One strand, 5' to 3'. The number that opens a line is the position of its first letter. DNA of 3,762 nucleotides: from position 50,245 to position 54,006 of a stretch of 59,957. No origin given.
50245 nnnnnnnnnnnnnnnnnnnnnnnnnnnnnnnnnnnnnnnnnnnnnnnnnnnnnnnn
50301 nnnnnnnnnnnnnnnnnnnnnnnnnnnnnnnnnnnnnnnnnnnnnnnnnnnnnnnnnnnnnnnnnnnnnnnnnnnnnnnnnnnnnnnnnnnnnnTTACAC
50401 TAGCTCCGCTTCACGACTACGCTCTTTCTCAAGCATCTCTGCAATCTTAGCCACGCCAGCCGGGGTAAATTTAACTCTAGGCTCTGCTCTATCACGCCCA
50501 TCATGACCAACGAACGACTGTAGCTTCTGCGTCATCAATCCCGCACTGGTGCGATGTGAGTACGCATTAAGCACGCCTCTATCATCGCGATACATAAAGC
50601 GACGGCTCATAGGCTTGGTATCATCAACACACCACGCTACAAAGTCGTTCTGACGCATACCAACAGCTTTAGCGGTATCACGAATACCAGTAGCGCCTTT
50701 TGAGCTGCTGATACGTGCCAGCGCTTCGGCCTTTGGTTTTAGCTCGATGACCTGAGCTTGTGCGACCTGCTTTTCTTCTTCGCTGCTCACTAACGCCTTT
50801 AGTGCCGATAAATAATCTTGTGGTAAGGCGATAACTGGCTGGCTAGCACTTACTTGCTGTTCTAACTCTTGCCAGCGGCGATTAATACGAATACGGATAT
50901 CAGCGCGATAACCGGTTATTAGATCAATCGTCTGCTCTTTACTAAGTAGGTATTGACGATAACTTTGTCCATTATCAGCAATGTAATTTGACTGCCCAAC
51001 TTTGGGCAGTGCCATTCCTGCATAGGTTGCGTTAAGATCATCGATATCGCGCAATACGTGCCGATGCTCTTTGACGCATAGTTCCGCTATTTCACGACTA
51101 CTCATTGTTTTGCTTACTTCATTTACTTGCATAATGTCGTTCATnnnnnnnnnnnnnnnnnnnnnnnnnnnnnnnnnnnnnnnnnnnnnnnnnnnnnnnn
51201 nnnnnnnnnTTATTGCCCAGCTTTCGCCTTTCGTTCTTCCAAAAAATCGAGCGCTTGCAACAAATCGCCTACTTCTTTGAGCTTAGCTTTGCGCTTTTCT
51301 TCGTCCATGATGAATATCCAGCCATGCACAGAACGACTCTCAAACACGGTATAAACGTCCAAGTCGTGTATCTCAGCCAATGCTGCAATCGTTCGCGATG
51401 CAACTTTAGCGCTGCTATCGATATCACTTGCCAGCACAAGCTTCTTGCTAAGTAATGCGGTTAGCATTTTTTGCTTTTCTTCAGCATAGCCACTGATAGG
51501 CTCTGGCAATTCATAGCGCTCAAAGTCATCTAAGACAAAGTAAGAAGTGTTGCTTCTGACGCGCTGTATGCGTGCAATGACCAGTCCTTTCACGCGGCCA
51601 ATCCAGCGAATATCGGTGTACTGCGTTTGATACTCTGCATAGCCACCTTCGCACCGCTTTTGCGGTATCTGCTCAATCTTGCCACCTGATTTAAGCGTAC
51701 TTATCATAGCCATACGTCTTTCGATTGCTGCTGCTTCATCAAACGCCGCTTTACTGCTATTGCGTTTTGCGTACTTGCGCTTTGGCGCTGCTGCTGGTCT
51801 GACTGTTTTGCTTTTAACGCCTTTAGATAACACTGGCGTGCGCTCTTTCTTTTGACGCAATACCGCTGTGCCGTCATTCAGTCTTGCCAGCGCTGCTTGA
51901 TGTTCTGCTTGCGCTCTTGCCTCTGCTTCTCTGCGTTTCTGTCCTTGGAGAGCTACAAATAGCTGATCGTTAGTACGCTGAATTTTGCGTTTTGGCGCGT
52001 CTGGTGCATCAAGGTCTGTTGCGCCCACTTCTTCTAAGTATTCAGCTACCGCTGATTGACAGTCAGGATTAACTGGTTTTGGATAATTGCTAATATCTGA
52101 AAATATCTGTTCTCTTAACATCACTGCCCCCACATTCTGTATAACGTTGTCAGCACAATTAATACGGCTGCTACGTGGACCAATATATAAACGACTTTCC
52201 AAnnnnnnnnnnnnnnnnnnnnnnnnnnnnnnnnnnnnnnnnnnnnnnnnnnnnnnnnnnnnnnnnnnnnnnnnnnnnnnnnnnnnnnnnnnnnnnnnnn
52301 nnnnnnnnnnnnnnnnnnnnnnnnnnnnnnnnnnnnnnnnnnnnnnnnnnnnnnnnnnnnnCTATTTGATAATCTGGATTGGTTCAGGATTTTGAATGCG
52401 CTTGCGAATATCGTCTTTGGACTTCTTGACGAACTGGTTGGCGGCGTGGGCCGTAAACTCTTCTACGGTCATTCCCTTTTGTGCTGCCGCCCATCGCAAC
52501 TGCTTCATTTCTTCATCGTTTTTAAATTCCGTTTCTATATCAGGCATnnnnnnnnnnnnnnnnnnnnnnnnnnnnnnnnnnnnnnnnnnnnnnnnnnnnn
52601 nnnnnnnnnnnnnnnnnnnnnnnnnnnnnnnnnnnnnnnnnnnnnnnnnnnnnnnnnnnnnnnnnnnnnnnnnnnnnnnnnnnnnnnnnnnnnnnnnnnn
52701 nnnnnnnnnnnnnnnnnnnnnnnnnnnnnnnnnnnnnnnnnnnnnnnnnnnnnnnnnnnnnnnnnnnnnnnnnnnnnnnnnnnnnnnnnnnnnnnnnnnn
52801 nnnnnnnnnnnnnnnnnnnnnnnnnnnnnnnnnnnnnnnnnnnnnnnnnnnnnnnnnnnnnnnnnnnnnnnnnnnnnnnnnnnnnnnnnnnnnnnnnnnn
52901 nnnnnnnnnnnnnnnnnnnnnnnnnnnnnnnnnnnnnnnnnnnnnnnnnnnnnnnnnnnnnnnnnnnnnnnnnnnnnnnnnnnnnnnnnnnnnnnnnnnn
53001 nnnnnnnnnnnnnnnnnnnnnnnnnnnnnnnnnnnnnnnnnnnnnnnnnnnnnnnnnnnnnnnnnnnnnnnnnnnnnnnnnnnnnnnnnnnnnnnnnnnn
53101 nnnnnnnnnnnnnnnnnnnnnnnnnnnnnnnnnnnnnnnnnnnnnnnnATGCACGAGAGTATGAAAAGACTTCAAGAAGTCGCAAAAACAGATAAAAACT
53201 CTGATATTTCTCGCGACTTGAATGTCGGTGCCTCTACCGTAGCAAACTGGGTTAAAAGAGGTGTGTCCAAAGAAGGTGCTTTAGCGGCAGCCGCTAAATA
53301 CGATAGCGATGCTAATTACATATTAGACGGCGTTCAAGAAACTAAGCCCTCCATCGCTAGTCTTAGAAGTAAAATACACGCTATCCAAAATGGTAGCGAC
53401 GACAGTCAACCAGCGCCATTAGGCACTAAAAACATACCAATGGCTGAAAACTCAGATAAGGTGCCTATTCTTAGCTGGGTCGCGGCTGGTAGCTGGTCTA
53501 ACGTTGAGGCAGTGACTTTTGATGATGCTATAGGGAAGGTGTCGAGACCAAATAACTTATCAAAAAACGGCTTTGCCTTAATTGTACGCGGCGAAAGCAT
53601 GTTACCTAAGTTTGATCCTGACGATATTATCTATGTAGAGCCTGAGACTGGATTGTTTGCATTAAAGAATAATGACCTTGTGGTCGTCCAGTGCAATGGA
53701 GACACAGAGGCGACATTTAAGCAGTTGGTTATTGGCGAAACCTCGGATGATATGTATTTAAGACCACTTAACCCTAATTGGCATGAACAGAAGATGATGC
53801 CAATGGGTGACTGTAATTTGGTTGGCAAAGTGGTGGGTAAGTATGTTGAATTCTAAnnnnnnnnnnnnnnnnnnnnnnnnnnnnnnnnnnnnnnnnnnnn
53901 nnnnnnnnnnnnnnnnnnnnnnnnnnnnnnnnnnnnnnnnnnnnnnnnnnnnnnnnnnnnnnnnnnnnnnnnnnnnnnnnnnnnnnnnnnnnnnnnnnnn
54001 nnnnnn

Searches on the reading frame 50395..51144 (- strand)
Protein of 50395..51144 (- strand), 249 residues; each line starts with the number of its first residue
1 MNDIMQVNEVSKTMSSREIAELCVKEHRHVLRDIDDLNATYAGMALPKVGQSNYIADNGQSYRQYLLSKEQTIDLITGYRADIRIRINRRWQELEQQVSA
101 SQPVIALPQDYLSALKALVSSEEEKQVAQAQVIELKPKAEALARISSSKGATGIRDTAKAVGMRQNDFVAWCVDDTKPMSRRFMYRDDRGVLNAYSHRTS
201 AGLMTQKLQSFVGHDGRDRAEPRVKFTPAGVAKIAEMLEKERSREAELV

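Call 22: search_protein_families(library=pfam, max_evalue=0.01, proteins=[window:50395-51144:-])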
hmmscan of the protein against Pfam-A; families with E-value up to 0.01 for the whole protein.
window:50395-51144:- (249 aa): 2 families
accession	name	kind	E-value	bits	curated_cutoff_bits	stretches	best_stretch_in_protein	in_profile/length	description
PF03374.19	ANT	-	1e-16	61.6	25.3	1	129-240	1-107/108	Phage antirepressor protein KilAC domain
PF09669.15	Phage_pRha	-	1.7e-13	51.4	29.9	1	14-96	1-91/91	Phage regulatory protein Rha (Phage_pRha)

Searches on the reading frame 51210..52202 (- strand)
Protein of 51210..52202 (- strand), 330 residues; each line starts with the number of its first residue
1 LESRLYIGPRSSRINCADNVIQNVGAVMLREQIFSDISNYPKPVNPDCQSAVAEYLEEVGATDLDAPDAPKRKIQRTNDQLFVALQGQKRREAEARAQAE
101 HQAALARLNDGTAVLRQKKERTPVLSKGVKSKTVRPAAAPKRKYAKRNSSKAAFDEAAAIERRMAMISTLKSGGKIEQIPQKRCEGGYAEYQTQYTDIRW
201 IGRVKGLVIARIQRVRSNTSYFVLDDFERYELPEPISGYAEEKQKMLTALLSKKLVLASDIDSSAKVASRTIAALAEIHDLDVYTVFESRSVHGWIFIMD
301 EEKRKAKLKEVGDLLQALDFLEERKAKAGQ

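Call 22: search_protein_families(library=pfam, max_evalue=0.01, proteins=[window:51210-52202:-])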
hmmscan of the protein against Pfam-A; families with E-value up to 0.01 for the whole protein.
window:51210-52202:- (330 aa): 0 families

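Call 74: search_protein_families(library=ncbifam, max_evalue=0.1, proteins=[window:51210-52202:-])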
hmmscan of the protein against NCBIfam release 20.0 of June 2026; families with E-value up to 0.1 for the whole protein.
window:51210-52202:- (330 aa): 1 family
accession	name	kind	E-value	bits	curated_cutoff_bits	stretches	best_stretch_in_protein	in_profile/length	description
NF058628.1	small_PFL1563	equivalog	0.088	12.5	60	0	158-181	11-32/51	PFL_1563 family small protein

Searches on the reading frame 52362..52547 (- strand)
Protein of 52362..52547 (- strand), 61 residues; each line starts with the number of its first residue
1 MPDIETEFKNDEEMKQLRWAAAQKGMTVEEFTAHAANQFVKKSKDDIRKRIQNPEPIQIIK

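Call 74: search_protein_families(library=ncbifam, max_evalue=0.1, proteins=[window:52362-52547:-])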
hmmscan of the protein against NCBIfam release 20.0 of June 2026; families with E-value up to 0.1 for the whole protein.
window:52362-52547:- (61 aa): 1 family
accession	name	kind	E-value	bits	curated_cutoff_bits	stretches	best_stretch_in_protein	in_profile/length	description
NF002584.0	PRK02234.1-5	equivalog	0.041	13.7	236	1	13-61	24-69/206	Holliday junction resolvase RecU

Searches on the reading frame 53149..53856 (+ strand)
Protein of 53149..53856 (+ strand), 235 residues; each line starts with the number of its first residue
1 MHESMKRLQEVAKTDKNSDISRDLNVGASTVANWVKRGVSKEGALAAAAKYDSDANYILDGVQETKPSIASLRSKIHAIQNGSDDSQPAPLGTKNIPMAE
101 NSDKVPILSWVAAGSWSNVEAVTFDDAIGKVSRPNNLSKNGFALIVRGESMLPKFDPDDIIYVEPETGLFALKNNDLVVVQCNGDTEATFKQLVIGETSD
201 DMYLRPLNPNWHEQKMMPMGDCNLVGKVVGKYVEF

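Call 22: search_protein_families(library=pfam, max_evalue=0.01, proteins=[window:53149-53856:+])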
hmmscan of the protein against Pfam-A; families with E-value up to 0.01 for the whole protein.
window:53149-53856:+ (235 aa): 4 families
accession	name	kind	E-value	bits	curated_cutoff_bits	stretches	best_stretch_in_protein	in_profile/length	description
PF00717.28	Peptidase_S24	-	6e-18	65.1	23.3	1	106-229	1-116/116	Peptidase S24-like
PF07022.19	Phage_CI_repr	-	0.00016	22.4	22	1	6-42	4-41/65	Bacteriophage CI repressor helix-turn-helix domain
PF10668.15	Phage_terminase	-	0.0053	16.9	22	1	8-34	16-42/67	Phage terminase small subunit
PF04218.19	CENP-B_N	-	0.0095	16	21.2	0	11-36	19-44/53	CENP-B N-terminal DNA-binding domain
